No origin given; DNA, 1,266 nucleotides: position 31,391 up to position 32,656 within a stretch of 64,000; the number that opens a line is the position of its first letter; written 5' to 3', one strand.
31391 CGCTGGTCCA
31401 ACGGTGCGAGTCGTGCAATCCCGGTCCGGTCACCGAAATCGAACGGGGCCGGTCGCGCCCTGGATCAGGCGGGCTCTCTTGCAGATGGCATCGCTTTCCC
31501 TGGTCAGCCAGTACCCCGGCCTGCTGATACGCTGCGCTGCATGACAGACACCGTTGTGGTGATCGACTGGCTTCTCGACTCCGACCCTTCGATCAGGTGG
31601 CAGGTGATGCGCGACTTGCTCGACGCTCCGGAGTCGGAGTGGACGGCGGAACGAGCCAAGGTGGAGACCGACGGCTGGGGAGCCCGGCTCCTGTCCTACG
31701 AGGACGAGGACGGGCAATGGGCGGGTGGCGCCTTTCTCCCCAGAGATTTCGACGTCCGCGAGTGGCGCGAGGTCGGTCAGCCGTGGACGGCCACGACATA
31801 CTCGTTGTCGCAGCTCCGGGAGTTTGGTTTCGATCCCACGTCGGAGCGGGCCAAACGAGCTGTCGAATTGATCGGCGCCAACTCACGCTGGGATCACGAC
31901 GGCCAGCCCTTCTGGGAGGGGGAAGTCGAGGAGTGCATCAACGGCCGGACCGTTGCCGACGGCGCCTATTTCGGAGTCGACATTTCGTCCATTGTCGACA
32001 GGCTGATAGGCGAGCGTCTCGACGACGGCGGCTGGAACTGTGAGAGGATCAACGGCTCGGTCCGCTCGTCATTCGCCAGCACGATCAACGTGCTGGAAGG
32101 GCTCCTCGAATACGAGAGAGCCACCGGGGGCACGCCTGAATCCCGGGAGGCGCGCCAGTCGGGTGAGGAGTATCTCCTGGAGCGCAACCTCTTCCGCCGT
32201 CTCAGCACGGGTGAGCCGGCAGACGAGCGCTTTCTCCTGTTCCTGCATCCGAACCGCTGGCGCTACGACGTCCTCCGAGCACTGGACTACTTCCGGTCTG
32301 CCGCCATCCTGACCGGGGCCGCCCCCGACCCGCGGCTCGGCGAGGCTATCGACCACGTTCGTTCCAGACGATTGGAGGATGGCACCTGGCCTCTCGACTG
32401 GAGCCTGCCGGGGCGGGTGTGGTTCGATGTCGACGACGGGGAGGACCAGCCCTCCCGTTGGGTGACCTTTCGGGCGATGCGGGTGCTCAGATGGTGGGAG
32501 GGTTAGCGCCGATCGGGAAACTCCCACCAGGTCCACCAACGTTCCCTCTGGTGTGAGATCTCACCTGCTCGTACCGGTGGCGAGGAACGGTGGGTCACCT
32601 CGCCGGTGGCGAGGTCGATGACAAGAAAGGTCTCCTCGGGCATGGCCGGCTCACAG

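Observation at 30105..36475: Cryptic small biosynthetic-like locus with six genes on one strand behind a TetR operator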

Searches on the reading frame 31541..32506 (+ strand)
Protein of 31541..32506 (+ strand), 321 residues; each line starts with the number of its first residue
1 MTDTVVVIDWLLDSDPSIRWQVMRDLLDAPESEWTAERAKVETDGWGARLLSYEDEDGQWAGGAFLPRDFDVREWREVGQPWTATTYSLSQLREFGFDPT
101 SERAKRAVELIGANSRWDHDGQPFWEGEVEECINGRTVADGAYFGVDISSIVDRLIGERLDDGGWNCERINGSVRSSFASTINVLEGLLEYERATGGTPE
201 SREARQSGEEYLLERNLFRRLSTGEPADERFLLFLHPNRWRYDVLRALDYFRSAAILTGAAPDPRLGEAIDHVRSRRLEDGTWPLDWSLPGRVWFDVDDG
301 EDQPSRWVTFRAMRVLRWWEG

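Call 3: search_protein_families(library=pfam, proteins=[window:31541-32506:+], max_evalue=0.01)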
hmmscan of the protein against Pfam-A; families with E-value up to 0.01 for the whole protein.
window:31541-32506:+ (321 aa): 0 families

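Call 4: search_protein_families(library=ncbifam, proteins=[window:31541-32506:+], max_evalue=0.01)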
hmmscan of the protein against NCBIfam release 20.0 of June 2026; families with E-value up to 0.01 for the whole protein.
window:31541-32506:+ (321 aa): 0 families

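Call 16: search_solved_structures(query=window:31541-32506:+, max_evalue=1)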
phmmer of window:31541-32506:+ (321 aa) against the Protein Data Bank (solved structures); distinct sequences matched with E-value up to 1: 0.

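Call 33: find_homologous_proteins(query=window:31541-32506:+)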
Query window:31541-32506:+ (321 aa): 8000 proteins with E <= 0.001 among 8000 candidates; the best 120 are listed.
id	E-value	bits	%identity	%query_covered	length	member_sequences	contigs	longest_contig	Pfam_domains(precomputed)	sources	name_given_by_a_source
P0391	2.9e-201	686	100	93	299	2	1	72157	-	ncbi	-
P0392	1.1e-190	652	88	100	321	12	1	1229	-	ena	-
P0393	1.3e-190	651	87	100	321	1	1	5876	-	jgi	jgi:hypothetical protein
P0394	2.5e-190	650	87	100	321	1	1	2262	-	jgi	jgi:hypothetical protein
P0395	6.4e-190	649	87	100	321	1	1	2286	-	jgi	jgi:hypothetical protein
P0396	7.1e-190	649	87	100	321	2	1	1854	-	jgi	jgi:hypothetical protein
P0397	1.1e-189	648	87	100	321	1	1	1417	-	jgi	jgi:hypothetical protein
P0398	1.1e-189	648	88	100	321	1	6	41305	-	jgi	jgi:hypothetical protein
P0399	1.2e-189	648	88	100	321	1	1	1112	-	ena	-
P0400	2.1e-189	647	88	100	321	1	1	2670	-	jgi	jgi:hypothetical protein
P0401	2.9e-189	647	87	100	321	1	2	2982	-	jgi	jgi:hypothetical protein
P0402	3.4e-189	647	87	100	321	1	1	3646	-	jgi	jgi:hypothetical protein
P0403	8.5e-189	645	86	100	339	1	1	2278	-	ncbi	ncbi:MAG: squalene cyclase [Acidimicrobiia bacterium]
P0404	9.8e-189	645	88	100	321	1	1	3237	-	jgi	jgi:hypothetical protein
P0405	1.7e-188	644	87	100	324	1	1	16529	-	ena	-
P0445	2.7e-185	634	86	98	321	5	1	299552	-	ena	-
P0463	9.9e-185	632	83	100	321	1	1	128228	-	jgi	jgi:hypothetical protein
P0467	1.0e-184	632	85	100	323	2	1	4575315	-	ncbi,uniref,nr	ncbi:squalene cyclase [Rhizobium jaguaris]|uniref:Squalene cyclase n=1 Tax=Rhizobium jaguaris TaxID=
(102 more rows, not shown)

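Call 35: find_encoding_contigs(protein=P0467, flank=6000, max_places=3)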
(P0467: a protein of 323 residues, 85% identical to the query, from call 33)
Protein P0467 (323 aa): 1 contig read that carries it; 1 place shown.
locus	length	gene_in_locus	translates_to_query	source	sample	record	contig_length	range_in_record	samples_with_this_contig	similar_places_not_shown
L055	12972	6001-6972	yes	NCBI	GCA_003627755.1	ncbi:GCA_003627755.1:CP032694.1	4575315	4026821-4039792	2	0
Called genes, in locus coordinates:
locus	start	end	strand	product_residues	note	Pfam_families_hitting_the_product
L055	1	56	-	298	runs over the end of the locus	PF00126:HTH_1, PF03466:LysR_substrate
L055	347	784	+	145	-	-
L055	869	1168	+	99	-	-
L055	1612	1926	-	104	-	-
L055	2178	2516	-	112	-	PF12840:HTH_20 (weak), PF01022:HTH_5, PF12802:MarR_2 (weak)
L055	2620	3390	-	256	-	PF00106:adh_short, PF08659:KR (weak), PF13561:adh_short_C2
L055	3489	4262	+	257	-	PF08220:HTH_DeoR, PF08279:HTH_11 (faint), PF00455:DeoRC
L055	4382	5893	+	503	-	PF01266:DAO, PF16901:DAO_C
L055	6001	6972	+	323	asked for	-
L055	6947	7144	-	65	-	-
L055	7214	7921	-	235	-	PF01814:Hemerythrin (weak)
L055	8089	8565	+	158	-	-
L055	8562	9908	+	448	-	PF01243:PNPOx_N, PF01590:GAF, PF13185:GAF_2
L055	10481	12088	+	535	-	PF00884:Sulfatase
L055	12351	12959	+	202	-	PF07615:Ykof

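Call 36: find_encoding_contigs(protein=P0445, flank=6000, max_places=3)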
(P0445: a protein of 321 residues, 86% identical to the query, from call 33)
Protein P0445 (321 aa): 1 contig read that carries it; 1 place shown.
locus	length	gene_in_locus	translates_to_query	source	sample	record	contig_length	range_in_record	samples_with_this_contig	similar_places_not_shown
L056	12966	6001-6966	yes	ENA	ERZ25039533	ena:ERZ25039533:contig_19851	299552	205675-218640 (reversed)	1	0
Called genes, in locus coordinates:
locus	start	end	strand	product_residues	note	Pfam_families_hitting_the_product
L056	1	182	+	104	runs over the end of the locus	PF21926:FeeM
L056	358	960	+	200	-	-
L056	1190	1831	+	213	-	-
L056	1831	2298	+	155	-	PF01156:IU_nuc_hydro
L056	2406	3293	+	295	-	PF00892:EamA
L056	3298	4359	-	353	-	PF01168:Ala_racemase_N, PF14031:D-ser_dehydrat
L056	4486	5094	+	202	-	PF00174:Oxidored_molyb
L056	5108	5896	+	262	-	PF00970:FAD_binding_6, PF00175:NAD_binding_1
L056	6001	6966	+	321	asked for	-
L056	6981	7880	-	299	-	PF00106:adh_short (weak), PF01073:3Beta_HSD, PF01370:Epimerase, PF04321:RmlD_sub_bind, PF07993:NAD_binding_4 (faint), PF08659:KR (weak), PF16363:GDP_Man_Dehyd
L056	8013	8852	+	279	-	PF01135:PCMT (weak), PF13489:Methyltransf_23, PF01209:Ubie_methyltran, PF08704:GCD14 (weak), PF13847:Methyltransf_31, PF08241:Methyltransf_11, PF08242:Methyltransf_12, PF13649:Methyltransf_25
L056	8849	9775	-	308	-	PF13660:DUF4147, PF05161:MOFRL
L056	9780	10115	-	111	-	PF13660:DUF4147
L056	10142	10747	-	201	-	PF00294:PfkB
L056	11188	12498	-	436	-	PF13480:Acetyltransf_6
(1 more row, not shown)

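Call 37: find_encoding_contigs(protein=P0463, flank=6000, max_places=3)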
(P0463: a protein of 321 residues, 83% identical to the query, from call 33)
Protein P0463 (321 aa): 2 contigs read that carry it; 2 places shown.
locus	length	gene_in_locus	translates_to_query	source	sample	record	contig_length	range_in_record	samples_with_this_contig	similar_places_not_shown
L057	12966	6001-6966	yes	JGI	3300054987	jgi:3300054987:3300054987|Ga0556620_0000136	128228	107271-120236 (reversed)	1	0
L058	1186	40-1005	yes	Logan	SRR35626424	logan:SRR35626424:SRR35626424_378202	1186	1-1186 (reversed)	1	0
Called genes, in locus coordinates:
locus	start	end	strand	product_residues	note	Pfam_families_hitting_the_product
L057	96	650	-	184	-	PF04264:YceI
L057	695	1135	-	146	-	PF13577:SnoaL_4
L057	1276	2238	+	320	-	PF04542:Sigma70_r2, PF08281:Sigma70_r4_2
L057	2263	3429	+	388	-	PF01070:FMN_dh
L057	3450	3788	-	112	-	PF06689:zf-C4_ClpX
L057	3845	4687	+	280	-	PF04072:LCM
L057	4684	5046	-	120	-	PF19581:Glyoxalase_7, PF00903:Glyoxalase (faint)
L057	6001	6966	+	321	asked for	-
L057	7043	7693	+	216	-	-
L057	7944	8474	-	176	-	PF03551:PadR, PF10400:Vir_act_alpha_C (weak)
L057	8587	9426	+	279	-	PF00106:adh_short, PF01370:Epimerase (faint), PF08659:KR (weak), PF13561:adh_short_C2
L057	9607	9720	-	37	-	-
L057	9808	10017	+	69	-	-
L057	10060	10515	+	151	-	PF01925:TauE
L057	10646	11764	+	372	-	PF01545:Cation_efflux, PF16916:ZT_dimer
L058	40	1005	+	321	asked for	-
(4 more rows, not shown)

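Call 51: search_protein_families(library=pfam, proteins=[window:31541-32506:+], max_evalue=10)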
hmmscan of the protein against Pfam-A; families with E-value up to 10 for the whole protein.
window:31541-32506:+ (321 aa): 0 families

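Call 58: predict_structure(alignment_id=A2)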
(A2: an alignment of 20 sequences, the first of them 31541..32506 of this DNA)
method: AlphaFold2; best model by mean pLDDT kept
length: 321 residues; sequences in the alignment: 20
mean_pLDDT: 57.7   pTM: 0.67
mean pLDDT of the five models: 57.7, 48.5, 43.9, 43.8, 40.4
residues with pLDDT >= 90: 25; 70-90: 95; 50-70: 58; < 50: 143
segments of 3 or more residues with pLDDT < 50: 45-97, 114-177, 224-232, 234-238, 288-298
pLDDT, mean of each block of 10 residues (from residue 1): 78 80 90 82 43 34 31 38 33 45 54 46 35 30 29 33 32 42 70 77 77 64 46 48 77 90 86 84 64 42 74 90 85
secondary structure, 60 per line:
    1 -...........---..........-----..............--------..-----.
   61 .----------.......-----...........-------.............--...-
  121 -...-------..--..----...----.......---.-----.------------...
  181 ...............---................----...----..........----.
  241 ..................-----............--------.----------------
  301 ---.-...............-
elements in order: H2-12 H16-25 H31-44 H72-78 H84-94 H102-114 E117-119 E122-124 H149-155 H178-195 H199-214 H226-235 H240-258 H264-275 H306-320

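Call 60: fold_search(model_id=the predicted structure, library=pdb)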
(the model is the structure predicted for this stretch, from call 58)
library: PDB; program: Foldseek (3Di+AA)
matches with E <= 10: 168; with E <= 0.001: 0
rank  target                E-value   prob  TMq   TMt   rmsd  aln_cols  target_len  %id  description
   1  4v1r_A                1.1e-01  0.84  0.37  0.34  12.5       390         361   13  Structure of a selenomethionine derivative of the GH76 alpha- mannanase BT2949 Bacteroides thetaiotaomicron (released 2015-02-11)
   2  7nyc_A                1.7e-01  0.80  0.34  0.09  12.5       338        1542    9  cryoEM structure of 3C9-sMAC (released 2021-10-06)
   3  9lfi_A                2.1e-01  0.63  0.34  0.33  12.1       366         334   13  Crystal structure of transaldolase AprG from Streptoalloteichus tenebrarius (released 2025-09-24)
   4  3qwt_A                2.1e-01  0.35  0.22  0.19  14.6       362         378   11  The crystal structure of a possible member of GH105 family from Salmonella enterica subsp. enterica serovar Paratyphi  (released 2011-06-15)
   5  6tav_B                2.5e-01  0.72  0.35  0.12  11.3       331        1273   11  Crystal structure of endopeptidase-induced alpha2-macroglobulin (released 2021-05-12)
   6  5agd_B                2.8e-01  0.63  0.34  0.32  11.4       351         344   14  An inactive (D125N) variant of the catalytic domain, BcGH76, of Bacillus circulans Aman6 in complex with alpha-1,6-man (released 2015-03-25)
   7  7nl5_A                2.8e-01  0.60  0.34  0.33  12.0       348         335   14  Structure of the catalytic domain of the Bacillus circulans alpha-1,6 Mannanase in complex with an alpha-1,6-alpha-man (released 2021-04-28)
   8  9c9b_B                2.8e-01  0.54  0.33  0.32  12.1       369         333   15  Crystal structure of AprG complexed with an epimer of the octose product (released 2025-08-06)
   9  9c95_A                3.2e-01  0.47  0.32  0.31  12.1       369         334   15  Apo crystal structure of AprG (released 2025-08-06)
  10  9lfy_A                3.3e-01  0.51  0.33  0.33  12.0       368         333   15  Complex crystal structure of transaldolase AprG with GalNAc from Streptoalloteichus tenebrarius (released 2025-09-24)
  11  9lfq_E                3.5e-01  0.51  0.33  0.32  11.9       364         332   14  Complex crystal structure of transaldolase AprG with GlcNAc from Streptoalloteichus tenebrarius (released 2025-09-24)
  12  6tav_A                3.5e-01  0.30  0.24  0.07  13.8       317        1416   12  Crystal structure of endopeptidase-induced alpha2-macroglobulin (released 2021-05-12)
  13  9r4p_A                4.0e-01  0.33  0.29  0.26  13.3       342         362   12  Crystal structure of inactive (D164N) variant CtGH76 from Chaetomium thermophilum in complex with alpha-1,6-mannobiose (released 2025-07-16)
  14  4boj_C                4.2e-01  0.47  0.34  0.32  11.8       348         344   15  Crystal structure of Bacillus circulans TN-31 Aman6 in complex with mannobiose (released 2014-05-28)
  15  9lfq_F                4.2e-01  0.41  0.33  0.32  12.3       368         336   15  Complex crystal structure of transaldolase AprG with GlcNAc from Streptoalloteichus tenebrarius (released 2025-09-24)
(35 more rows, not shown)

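Call 87: search_dna_similar(query=window:31541-32506:+, collection=plasmids, mode=protein, max_evalue=1e-20, max_rows=15)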
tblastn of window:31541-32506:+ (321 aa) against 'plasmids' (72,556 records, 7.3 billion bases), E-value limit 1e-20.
Records with a match: 3; places in all: 3; records where one place covers at least 80% of the query: 3.
Best place of each record, by identity: 60-80% 1; <60% 2.
By first word of the organism name: Pararhizobium 1; Nonomuraea 1; Mycolicibacterium 1.
By predicted mobility (MOB-suite, as given by PLSDB): non-mobilizable 2; mobilizable 1.
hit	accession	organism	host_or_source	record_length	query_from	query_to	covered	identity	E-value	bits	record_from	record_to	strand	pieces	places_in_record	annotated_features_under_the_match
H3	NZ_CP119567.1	Pararhizobium qamdonense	cell culture,soil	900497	7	320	98%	68.5%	2e-134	427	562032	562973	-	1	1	squalene cyclase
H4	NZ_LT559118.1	Nonomuraea gerenzanensis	-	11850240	1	320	100%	53.9%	3e-95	315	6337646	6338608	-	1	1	none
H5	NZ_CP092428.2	Mycolicibacterium rufum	-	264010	8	320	98%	52.4%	6e-98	323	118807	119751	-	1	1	squalene cyclase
